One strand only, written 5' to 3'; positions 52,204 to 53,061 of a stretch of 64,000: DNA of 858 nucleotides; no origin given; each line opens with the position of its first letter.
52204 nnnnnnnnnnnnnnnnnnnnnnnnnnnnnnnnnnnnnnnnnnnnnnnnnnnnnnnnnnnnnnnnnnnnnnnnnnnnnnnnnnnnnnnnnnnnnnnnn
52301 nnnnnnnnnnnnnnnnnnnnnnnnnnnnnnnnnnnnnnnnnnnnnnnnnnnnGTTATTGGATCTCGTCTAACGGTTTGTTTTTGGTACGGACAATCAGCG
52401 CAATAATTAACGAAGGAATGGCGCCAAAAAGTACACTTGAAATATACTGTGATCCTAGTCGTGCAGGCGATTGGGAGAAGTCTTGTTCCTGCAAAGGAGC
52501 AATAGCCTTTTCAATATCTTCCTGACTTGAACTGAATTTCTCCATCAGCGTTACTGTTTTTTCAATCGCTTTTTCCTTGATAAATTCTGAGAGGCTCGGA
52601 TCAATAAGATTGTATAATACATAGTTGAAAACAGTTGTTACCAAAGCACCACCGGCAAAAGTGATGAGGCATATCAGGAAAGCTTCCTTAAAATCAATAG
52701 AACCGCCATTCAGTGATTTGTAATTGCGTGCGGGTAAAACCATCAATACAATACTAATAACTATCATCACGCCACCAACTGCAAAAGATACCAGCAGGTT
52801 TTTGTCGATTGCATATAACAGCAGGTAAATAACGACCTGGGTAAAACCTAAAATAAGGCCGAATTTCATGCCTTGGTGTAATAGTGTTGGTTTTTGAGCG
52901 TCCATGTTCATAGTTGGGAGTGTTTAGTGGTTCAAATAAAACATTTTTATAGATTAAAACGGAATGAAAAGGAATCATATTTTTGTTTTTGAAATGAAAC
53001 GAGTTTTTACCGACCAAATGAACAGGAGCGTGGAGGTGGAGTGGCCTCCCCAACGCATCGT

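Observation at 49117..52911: DUF4199 / GT2 (GtrB-like) / GT4 / GT4 operon mirrors the GtrA-GtrB-GtrC logic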

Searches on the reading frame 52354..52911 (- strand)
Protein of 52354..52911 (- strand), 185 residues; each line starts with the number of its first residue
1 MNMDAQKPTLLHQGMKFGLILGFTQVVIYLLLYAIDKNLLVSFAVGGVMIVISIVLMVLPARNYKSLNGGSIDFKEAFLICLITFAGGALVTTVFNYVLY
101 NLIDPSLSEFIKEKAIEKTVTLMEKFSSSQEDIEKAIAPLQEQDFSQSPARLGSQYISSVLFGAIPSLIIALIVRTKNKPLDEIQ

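Call 3: search_protein_families(library=pfam, proteins=[window:52354-52911:-], max_evalue=0.01)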
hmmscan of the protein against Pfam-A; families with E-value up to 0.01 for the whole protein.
window:52354-52911:- (185 aa): 1 family
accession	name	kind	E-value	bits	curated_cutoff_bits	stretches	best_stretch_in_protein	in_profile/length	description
PF13858.11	DUF4199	-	9e-29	101.5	32.3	1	16-175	1-164/165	Protein of unknown function (DUF4199)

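Call 4: search_protein_families(library=ncbifam, proteins=[window:52354-52911:-], max_evalue=0.01)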
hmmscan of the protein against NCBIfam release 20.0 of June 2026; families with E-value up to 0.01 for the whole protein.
window:52354-52911:- (185 aa): 0 families

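Call 6: find_related_loci(query=window:52354-52911:-, collection=genome_contigs, flank=6000)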
Query window:52354-52911:- (185 aa) in genome_contigs; peptide patterns used: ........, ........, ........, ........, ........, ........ (x = any residue, [..] = any of these).
290 stretches matched a pattern; 1 encode a relative of the query (tblastn E <= 1e-3); 1 distinct loci.
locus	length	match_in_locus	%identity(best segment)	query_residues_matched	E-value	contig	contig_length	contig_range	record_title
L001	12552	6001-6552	59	2-185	2e-76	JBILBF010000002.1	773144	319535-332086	MAG: Bacteroidia bacterium isolate ME2016-05-23_3300042458_group7_bin53 Rohwer_bin1059_scaffold_3_c1, whole genome shotg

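Call 8: find_homologous_proteins(query=window:52354-52911:-, max_evalue=0.001)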
Query window:52354-52911:- (185 aa): 23 proteins with E <= 0.001 among 163 candidates.
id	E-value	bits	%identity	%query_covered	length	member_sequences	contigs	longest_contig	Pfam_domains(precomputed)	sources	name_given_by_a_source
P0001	1.2e-110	385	100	100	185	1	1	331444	PF13858.12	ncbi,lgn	ncbi:MAG: DUF4199 domain-containing protein [Bacteroidota bacterium]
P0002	1.2e-90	320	81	100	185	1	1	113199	PF13858.12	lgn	-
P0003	4.0e-88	312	78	99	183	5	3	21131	PF13858.12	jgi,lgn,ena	jgi:hypothetical protein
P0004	8.1e-85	301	76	99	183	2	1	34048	PF13858.12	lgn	-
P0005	1.4e-77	277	71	100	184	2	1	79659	PF13858.12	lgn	-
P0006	2.2e-68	247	61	99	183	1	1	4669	PF13858.12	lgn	-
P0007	7.0e-68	246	62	99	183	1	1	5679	PF13858.12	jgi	jgi:hypothetical protein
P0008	1.7e-67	244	61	99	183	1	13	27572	PF13858.12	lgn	-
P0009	3.2e-67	244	60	99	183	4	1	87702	PF13858.12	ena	-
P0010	9.7e-67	242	63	99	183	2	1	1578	PF13858.12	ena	-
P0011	8.4e-66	239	58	99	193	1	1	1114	PF13858.12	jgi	jgi:hypothetical protein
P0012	1.5e-65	238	60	99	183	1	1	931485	PF13858.12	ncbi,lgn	-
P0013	1.8e-64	235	57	99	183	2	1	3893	PF13858.12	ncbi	-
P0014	3.4e-63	230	58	97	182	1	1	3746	PF13858.12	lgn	-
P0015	6.6e-60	220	60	82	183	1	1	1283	PF13858.12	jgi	jgi:hypothetical protein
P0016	2.1e-59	218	58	97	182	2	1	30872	PF13858.12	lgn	-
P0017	4.9e-59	217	56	98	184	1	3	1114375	PF13858.12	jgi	jgi:tetrahydromethanopterin S-methyltransferase subunit G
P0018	2.3e-53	198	54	96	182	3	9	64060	PF13858.12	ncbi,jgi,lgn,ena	jgi:hypothetical protein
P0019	4.1e-53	198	52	96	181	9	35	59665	PF13858.12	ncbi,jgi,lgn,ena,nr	ncbi:MAG: DUF4199 domain-containing protein [Bacteroidota bacterium]|jgi:hypothetical protein|nr:DUF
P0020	3.8e-51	191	50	96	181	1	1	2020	PF13858.12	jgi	jgi:tetrahydromethanopterin S-methyltransferase subunit G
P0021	1.5e-49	186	50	97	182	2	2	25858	PF13858.12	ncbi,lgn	-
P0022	2.4e-38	150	43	87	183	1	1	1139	PF13858.12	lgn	-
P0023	2.1e-17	82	35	92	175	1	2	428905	PF13858.12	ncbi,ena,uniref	ncbi:DUF4199 domain-containing protein [Flavobacterium chuncheonense]|uniref:DUF4199 domain-containi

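Call 19: find_encoding_contigs(protein=P0023, flank=6000, max_places=3)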
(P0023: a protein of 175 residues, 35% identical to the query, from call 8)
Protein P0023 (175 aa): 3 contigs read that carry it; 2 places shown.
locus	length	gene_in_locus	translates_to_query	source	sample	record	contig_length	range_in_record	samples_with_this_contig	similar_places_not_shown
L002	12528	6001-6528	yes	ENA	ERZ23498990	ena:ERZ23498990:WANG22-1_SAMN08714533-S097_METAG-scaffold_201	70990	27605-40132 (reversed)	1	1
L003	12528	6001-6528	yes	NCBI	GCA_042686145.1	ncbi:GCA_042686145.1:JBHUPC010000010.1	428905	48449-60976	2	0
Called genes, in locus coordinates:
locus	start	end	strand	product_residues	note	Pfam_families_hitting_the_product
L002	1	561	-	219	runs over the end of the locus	PF00561:Abhydrolase_1 (faint)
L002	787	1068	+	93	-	-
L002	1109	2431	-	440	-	PF00919:UPF0004, PF04055:Radical_SAM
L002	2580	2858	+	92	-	-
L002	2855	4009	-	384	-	PF00282:Pyridoxal_deC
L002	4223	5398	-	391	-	PF13562:NTP_transf_4, PF00132:Hexapep (faint)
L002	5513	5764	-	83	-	PF01197:Ribosomal_L31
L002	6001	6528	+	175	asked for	PF13858:DUF4199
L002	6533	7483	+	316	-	PF00535:Glycos_transf_2, PF10111:Glyco_tranf_2_2 (weak)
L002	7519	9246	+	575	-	PF02878:PGM_PMM_I, PF02879:PGM_PMM_II, PF02880:PGM_PMM_III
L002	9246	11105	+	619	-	PF06414:Zeta_toxin (faint), PF00664:ABC_membrane, PF00005:ABC_tran, PF02463:SMC_N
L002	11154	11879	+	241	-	-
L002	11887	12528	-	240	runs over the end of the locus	-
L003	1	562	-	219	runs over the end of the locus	-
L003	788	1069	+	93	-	-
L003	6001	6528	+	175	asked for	PF13858:DUF4199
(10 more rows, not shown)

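Call 20: find_encoding_contigs(protein=P0019, flank=6000, max_places=3)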
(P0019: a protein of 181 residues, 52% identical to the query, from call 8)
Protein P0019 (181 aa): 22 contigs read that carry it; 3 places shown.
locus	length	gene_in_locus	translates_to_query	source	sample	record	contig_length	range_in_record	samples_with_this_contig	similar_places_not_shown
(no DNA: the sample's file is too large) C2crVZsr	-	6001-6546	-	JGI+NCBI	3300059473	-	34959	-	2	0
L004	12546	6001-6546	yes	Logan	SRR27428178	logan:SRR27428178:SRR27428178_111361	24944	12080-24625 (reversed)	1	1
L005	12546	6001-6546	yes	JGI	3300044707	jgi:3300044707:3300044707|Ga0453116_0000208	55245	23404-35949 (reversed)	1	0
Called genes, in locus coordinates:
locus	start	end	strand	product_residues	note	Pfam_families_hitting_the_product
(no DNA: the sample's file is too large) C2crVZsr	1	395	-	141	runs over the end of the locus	PF01042:Ribonuc_L-PSP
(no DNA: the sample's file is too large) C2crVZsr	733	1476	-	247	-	PF22435:MRM3-like_sub_bind, PF00588:SpoU_methylase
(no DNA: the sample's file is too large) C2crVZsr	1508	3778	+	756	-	PF07244:POTRA (faint), PF01103:Omp85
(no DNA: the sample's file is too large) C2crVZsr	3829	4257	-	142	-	-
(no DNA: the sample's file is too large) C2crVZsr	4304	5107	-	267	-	PF01503:PRA-PH (faint), PF03819:MazG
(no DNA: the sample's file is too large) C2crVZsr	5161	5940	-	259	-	PF01497:Peripla_BP_2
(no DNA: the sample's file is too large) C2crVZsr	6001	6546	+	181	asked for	PF13858:DUF4199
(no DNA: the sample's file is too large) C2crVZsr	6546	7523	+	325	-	PF00535:Glycos_transf_2, PF10111:Glyco_tranf_2_2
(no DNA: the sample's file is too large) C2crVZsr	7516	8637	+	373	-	PF13439:Glyco_transf_4, PF00534:Glycos_transf_1, PF13692:Glyco_trans_1_4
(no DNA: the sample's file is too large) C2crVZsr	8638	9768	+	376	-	PF13439:Glyco_transf_4 (weak), PF00534:Glycos_transf_1, PF13692:Glyco_trans_1_4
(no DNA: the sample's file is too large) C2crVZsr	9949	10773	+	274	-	PF01618:MotA_ExbB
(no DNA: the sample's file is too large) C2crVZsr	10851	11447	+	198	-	PF02472:ExbD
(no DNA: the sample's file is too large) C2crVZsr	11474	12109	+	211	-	PF02472:ExbD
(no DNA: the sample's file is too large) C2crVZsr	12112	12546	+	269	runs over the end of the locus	PF28545:1TM_TonB_rel, PF03544:TonB_C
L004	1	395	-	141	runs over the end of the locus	PF01042:Ribonuc_L-PSP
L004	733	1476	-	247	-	PF22435:MRM3-like_sub_bind, PF00588:SpoU_methylase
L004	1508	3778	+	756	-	PF07244:POTRA (faint), PF01103:Omp85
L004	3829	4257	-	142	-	-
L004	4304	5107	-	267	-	PF01503:PRA-PH (faint), PF03819:MazG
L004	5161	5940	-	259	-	PF01497:Peripla_BP_2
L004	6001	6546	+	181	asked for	PF13858:DUF4199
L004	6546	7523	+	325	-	PF00535:Glycos_transf_2, PF10111:Glyco_tranf_2_2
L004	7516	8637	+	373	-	PF13439:Glyco_transf_4, PF00534:Glycos_transf_1, PF13692:Glyco_trans_1_4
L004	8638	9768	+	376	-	PF13439:Glyco_transf_4 (weak), PF00534:Glycos_transf_1, PF13692:Glyco_trans_1_4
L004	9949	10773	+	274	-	PF01618:MotA_ExbB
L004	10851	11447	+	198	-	PF02472:ExbD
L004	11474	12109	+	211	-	PF02472:ExbD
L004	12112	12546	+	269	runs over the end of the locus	PF28545:1TM_TonB_rel, PF03544:TonB_C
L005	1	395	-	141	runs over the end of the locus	PF01042:Ribonuc_L-PSP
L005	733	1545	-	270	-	PF22435:MRM3-like_sub_bind, PF00588:SpoU_methylase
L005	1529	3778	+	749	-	PF07244:POTRA (faint), PF01103:Omp85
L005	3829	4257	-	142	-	-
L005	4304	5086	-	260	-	PF01503:PRA-PH (faint), PF03819:MazG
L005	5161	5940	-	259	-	PF01497:Peripla_BP_2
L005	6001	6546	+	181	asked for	PF13858:DUF4199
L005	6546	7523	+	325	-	PF00535:Glycos_transf_2, PF10111:Glyco_tranf_2_2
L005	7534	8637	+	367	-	PF13439:Glyco_transf_4, PF00534:Glycos_transf_1, PF13692:Glyco_trans_1_4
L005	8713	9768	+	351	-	PF13439:Glyco_transf_4 (weak), PF00534:Glycos_transf_1, PF13692:Glyco_trans_1_4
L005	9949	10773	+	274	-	PF01618:MotA_ExbB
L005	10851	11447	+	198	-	PF02472:ExbD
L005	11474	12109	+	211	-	PF02472:ExbD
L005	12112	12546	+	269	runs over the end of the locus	PF28545:1TM_TonB_rel, PF03544:TonB_C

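Call 22: search_protein_representatives(alignment_id=A1)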
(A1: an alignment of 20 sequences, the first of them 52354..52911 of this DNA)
Query: 20 sequences, 183 profile positions. Proteins with E-value up to 0.001 (for the whole library): 3859; up to 1e-10: 1712; up to 1e-30: 173. The best 150 are listed.
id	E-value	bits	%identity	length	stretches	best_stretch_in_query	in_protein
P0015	3.3e-73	261.7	-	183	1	3-177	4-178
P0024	1.2e-71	256.6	-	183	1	1-183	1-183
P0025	5.3e-63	228.4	-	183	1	1-180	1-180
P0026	7.4e-59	214.9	-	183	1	1-179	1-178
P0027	7.3e-55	201.9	-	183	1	3-176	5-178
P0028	4.4e-50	186.3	-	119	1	66-183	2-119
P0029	5.0e-44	166.6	-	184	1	5-179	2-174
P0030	9.8e-44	165.6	-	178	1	4-176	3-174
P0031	1.9e-43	164.7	-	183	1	4-176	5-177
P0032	2.1e-43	164.5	-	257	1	3-176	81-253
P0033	6.1e-43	163.1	-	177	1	7-176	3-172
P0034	6.6e-43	162.9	-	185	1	6-180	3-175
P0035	1.0e-42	162.3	-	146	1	38-176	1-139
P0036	3.0e-42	160.8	-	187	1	4-181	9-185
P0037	4.6e-42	160.2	-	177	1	9-178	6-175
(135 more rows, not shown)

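Call 24: find_homologous_proteins(query=A2, max_evalue=0.001)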
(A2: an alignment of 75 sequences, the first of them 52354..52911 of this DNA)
Query A2 (75 sequences) (185 aa, profile of the alignment): 84 proteins with E <= 0.001 among 8000 candidates.
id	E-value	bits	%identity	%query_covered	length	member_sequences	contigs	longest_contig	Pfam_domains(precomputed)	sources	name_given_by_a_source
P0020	1.2e-60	222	50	96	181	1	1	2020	PF13858.12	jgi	jgi:tetrahydromethanopterin S-methyltransferase subunit G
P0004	5.7e-59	217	76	99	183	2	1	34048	PF13858.12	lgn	-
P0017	4.0e-58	214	56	98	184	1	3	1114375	PF13858.12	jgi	jgi:tetrahydromethanopterin S-methyltransferase subunit G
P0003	2.7e-57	211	78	99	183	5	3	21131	PF13858.12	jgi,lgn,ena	jgi:hypothetical protein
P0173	6.9e-57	210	35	96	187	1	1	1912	PF13858.12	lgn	-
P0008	1.4e-56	209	61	99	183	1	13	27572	PF13858.12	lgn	-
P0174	1.8e-56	209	27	83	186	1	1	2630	PF13858.12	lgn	-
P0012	3.8e-56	208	60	99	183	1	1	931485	PF13858.12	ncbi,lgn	-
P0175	4.0e-56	208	28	92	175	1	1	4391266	PF13858.12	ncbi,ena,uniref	ncbi:DUF4199 domain-containing protein [Ekhidna sp.]|uniref:DUF4199 domain-containing protein n=1 Ta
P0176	7.5e-56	207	38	80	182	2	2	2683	PF09991.15,PF13858.12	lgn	-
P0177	2.7e-55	205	29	92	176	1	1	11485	PF13858.12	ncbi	-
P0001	2.9e-55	205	100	100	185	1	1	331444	PF13858.12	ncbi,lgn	ncbi:MAG: DUF4199 domain-containing protein [Bacteroidota bacterium]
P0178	3.3e-55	205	32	96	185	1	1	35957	PF13858.12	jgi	jgi:uncharacterized membrane protein (DUF106 family)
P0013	3.7e-55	204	57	99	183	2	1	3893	PF13858.12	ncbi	-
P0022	6.4e-55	204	43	87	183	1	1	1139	PF13858.12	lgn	-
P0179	6.5e-55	204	33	92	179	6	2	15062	PF13858.12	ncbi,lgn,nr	ncbi:MAG: DUF4199 domain-containing protein [Bacteroidetes bacterium]|nr:DUF4199 domain-containing p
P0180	8.9e-55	203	25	92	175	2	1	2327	PF13858.12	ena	-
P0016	9.9e-55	203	58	97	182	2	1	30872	PF13858.12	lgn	-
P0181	1.1e-54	203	29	93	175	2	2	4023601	PF13858.12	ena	-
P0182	1.6e-54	202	31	92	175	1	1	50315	PF13858.12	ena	-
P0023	1.8e-54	202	35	92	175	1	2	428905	PF13858.12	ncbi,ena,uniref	ncbi:DUF4199 domain-containing protein [Flavobacterium chuncheonense]|uniref:DUF4199 domain-containi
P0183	1.9e-54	202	33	92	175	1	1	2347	PF13858.12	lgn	-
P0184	2.9e-54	201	29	95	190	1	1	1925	PF13858.12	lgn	-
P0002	3.5e-54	201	81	100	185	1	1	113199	PF13858.12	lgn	-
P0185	5.3e-54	201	63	100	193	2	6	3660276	PF13858.12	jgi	jgi:hypothetical protein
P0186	8.2e-54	200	25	90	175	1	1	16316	PF13858.12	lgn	-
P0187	8.5e-54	200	30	95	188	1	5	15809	PF13858.12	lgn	-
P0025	8.5e-54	200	45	97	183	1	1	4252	PF13858.12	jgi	jgi:hypothetical protein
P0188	9.2e-54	200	28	91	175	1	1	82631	PF13858.12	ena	-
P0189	1.0e-53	200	40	73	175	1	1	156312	PF13858.12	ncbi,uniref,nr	ncbi:DUF4199 domain-containing protein [Flavobacterium psychrotolerans]|uniref:DUF4199 domain-contai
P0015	1.1e-53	200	60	82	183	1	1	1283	PF13858.12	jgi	jgi:hypothetical protein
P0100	2.1e-53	199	28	92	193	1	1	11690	PF13858.12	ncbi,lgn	-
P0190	2.4e-53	198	38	89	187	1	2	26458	PF13858.12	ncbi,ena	-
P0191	3.3e-53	198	35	98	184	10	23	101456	PF13858.12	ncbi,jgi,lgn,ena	ncbi:MAG: DUF4199 domain-containing protein [Cyclobacteriaceae bacterium]|jgi:hypothetical protein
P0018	4.3e-53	198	54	96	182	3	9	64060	PF13858.12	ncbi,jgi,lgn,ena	jgi:hypothetical protein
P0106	4.4e-53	198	30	92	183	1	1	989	PF13858.12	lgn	-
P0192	6.8e-53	197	28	92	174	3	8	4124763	PF13858.12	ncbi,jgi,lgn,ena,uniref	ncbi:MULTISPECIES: DUF4199 domain-containing protein [unclassified Ekhidna]|jgi:tetrahydromethanopte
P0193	1.0e-52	196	27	91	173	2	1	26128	PF13858.12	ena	-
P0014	1.1e-52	196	58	97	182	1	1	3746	PF13858.12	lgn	-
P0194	1.1e-52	196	34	98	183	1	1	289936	PF13858.12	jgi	jgi:hypothetical protein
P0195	1.1e-52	196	25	92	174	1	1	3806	PF13858.12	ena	-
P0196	1.3e-52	196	35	89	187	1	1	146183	PF13858.12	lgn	-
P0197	1.5e-52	196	24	92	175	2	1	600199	PF13858.12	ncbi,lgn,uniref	ncbi:DUF4199 domain-containing protein [Ekhidna sp.]|uniref:DUF4199 domain-containing protein n=1 Ta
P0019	3.6e-52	195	52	96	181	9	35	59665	PF13858.12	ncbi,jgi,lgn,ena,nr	ncbi:MAG: DUF4199 domain-containing protein [Bacteroidota bacterium]|jgi:hypothetical protein|nr:DUF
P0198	4.3e-52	194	27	83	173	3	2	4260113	PF13858.12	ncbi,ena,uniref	ncbi:DUF4199 domain-containing protein [Ekhidna sp.]|uniref:DUF4199 domain-containing protein n=1 Ta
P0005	5.4e-52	194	71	100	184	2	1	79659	PF13858.12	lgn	-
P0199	5.4e-52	194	27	91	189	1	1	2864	PF13858.12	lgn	-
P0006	5.7e-52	194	61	99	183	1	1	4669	PF13858.12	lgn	-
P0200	9.9e-52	193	28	94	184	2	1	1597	PF13858.12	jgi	-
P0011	1.1e-51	193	58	99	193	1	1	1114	PF13858.12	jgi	jgi:hypothetical protein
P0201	1.3e-51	193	35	94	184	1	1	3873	PF13858.12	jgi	jgi:Protein of unknown function (DUF4199)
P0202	2.3e-51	192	29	82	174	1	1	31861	PF13858.12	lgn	-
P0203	2.5e-51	192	31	95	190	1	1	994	PF13858.12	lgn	-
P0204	3.3e-51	192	29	96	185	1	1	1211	PF13858.12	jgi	jgi:hypothetical protein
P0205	3.7e-51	191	32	94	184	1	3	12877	PF13858.12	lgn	-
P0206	8.7e-51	190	32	98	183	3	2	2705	PF13858.12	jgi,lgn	-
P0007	1.1e-50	190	62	99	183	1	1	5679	PF13858.12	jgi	jgi:hypothetical protein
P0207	1.7e-50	189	29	94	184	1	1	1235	PF13858.12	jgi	jgi:hypothetical protein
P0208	2.3e-50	189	25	91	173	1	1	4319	PF13858.12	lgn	-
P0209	2.7e-50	189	31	97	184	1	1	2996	PF13858.12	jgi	jgi:hypothetical protein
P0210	2.9e-50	188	31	98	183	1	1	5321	PF13858.12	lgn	-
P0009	8.6e-50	187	60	99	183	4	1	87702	PF13858.12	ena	-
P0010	1.7e-49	186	63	99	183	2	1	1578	PF13858.12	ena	-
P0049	2.9e-49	185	33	90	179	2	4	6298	PF09991.15,PF13858.12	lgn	-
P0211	1.6e-48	183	30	96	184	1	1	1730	PF13858.12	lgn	-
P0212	1.4e-46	176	29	94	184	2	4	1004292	PF13858.12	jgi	jgi:hypothetical protein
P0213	4.5e-44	168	31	94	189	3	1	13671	PF13858.12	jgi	jgi:uncharacterized membrane protein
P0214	1.3e-43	167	51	97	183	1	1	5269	PF13858.12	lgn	-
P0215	4.5e-43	165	41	95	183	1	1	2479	PF13858.12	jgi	jgi:hypothetical protein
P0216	1.4e-41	160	35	73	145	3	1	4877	PF13858.12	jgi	jgi:hypothetical protein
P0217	7.8e-36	141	28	95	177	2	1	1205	PF06691.17,PF13858.12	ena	-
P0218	1.1e-31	128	26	60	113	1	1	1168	PF13858.12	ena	-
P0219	3.4e-31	126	28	94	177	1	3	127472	PF13858.12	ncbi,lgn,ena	-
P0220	1.4e-30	124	29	90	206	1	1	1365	PF13858.12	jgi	jgi:hypothetical protein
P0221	1.4e-29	121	27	51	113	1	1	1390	PF13858.12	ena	-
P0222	1.2e-19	89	35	70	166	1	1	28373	PF13858.12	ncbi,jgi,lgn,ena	-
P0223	1.7e-17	82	63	41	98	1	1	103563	PF13858.12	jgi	jgi:hypothetical protein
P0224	4.1e-11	61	32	91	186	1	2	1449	PF13858.12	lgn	-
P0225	5.7e-11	60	26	43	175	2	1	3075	PF13858.12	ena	-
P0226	6.2e-11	60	28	92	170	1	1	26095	PF13858.12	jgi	-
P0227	4.7e-10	57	27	85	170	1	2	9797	PF13858.12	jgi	jgi:hypothetical protein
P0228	1.3e-8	53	47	8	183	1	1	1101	PF13858.12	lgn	-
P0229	5.2e-6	44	24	85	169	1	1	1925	PF13858.12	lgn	-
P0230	6.1e-4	38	22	69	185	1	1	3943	PF13858.12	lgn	-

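Call 26: find_encoding_contigs(protein=P0175, flank=5000, max_places=1)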
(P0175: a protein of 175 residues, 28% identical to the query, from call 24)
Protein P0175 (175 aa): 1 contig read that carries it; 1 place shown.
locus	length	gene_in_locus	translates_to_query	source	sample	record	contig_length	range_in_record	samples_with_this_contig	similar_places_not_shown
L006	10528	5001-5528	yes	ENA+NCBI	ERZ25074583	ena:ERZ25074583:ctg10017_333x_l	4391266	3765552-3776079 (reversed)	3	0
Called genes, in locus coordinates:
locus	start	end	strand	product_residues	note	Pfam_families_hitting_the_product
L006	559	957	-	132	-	-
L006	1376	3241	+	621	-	PF07584:BatA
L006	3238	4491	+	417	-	PF01979:Amidohydro_1 (weak), PF12890:DHOase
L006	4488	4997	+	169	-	PF13858:DUF4199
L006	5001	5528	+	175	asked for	PF13858:DUF4199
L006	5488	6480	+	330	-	PF00535:Glycos_transf_2, PF10111:Glyco_tranf_2_2, PF13641:Glyco_tranf_2_3 (weak)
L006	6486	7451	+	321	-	PF00535:Glycos_transf_2, PF10111:Glyco_tranf_2_2, PF13641:Glyco_tranf_2_3, PF13506:Glyco_transf_21 (weak), PF13632:Glyco_trans_2_3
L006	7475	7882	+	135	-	PF11026:DUF2721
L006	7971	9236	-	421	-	PF00999:Na_H_Exchanger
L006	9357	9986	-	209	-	PF00072:Response_reg, PF08281:Sigma70_r4_2 (weak), PF00196:GerE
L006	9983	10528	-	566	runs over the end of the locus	PF00672:HAMP (weak), PF07730:HisKA_3, PF02518:HATPase_c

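Call 27: find_encoding_contigs(protein=P0191, flank=5000, max_places=1)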
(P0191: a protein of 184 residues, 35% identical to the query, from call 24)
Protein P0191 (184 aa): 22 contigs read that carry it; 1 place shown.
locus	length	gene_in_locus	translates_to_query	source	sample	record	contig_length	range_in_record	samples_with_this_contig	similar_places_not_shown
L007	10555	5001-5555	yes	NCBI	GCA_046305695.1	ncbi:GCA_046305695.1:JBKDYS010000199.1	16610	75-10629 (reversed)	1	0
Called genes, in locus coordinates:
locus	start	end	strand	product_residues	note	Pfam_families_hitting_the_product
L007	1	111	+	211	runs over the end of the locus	PF00730:HhH-GPD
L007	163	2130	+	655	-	PF07584:BatA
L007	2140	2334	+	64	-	-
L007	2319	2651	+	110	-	PF02452:PemK_toxin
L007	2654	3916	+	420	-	PF12890:DHOase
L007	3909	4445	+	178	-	PF13858:DUF4199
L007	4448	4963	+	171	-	PF13858:DUF4199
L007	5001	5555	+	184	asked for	PF13858:DUF4199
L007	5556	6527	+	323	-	PF00535:Glycos_transf_2, PF10111:Glyco_tranf_2_2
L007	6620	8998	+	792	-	PF13620:CarboxypepD_reg, PF13715:CarbopepD_reg_2, PF07715:Plug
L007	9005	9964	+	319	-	PF14054:DUF4249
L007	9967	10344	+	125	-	PF21631:A9CJY8-like_N, PF13840:ACT_7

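Call 28: find_encoding_contigs(protein=P0212, flank=5000, max_places=1)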
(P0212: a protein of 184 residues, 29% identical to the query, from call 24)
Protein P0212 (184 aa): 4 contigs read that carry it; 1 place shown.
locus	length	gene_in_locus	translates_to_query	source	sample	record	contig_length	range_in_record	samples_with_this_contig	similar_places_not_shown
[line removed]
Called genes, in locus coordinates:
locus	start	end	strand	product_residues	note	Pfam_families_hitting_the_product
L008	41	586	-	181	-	PF02472:ExbD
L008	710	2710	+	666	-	PF07584:BatA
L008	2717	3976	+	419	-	PF12890:DHOase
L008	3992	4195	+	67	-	-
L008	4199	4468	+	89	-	PF15738:YafQ_toxin (weak)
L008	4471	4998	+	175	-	PF13858:DUF4199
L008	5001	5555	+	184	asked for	PF13858:DUF4199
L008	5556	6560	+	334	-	PF00535:Glycos_transf_2, PF10111:Glyco_tranf_2_2 (weak)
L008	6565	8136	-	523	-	PF01546:Peptidase_M20, PF07687:M20_dimer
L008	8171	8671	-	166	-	-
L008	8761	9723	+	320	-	PF00535:Glycos_transf_2, PF10111:Glyco_tranf_2_2, PF13641:Glyco_tranf_2_3, PF13632:Glyco_trans_2_3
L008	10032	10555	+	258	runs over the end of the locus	-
